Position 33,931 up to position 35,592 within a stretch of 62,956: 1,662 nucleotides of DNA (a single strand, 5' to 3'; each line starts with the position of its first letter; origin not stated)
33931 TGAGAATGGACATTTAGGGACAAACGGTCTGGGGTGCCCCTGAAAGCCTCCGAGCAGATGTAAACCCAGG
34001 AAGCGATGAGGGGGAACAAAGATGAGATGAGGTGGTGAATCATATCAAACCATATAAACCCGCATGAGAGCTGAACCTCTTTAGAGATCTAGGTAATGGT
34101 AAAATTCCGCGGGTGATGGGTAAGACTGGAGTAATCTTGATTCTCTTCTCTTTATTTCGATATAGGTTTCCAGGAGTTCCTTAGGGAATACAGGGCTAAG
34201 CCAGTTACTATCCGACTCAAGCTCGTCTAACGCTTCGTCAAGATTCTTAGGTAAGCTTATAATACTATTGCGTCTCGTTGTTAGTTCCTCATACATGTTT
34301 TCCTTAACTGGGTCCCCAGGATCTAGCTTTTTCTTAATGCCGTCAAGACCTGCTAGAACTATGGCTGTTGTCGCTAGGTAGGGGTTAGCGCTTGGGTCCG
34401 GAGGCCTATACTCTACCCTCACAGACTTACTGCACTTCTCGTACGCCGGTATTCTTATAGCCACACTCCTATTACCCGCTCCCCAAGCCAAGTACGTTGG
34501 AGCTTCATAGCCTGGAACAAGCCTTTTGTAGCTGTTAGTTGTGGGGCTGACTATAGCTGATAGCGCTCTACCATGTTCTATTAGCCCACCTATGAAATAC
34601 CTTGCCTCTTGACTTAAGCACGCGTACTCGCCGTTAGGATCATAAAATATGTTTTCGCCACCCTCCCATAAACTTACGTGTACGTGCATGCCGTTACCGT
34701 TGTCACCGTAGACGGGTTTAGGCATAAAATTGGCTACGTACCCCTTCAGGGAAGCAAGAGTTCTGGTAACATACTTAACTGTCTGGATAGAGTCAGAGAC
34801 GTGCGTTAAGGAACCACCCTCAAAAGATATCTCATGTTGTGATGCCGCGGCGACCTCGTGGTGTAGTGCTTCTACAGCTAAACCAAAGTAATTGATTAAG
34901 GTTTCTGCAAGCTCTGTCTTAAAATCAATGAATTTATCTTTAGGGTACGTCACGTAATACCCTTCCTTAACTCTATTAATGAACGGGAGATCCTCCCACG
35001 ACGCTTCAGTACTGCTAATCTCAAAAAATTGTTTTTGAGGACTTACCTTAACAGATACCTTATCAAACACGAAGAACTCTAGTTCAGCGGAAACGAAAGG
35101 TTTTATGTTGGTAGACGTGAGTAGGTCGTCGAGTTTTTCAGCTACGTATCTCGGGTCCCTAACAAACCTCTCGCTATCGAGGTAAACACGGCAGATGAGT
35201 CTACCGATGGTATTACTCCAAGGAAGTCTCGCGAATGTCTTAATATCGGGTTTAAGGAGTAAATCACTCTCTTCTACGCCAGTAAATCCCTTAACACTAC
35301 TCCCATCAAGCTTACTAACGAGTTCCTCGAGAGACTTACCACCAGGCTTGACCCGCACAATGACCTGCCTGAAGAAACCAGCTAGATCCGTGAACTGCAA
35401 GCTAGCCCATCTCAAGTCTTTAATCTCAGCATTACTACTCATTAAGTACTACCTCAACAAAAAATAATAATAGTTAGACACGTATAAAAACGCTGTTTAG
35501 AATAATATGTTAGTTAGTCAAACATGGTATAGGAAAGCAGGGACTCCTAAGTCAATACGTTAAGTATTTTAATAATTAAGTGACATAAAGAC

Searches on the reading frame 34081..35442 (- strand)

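Call 11: search_protein_families(library=pfam, proteins=[window:34081-35442:-], max_evalue=0.01)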
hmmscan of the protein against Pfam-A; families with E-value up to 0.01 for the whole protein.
window:34081-35442:- (453 aa): 2 families
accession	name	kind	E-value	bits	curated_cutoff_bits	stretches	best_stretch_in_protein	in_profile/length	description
PF00120.29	Gln-synt_C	-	1e-118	396.8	24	1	95-450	2-344/344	Glutamine synthetase, catalytic domain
PF03951.24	Gln-synt_N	-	4.1e-18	65.2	33.4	1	11-87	3-80/82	Glutamine synthetase, beta-Grasp domain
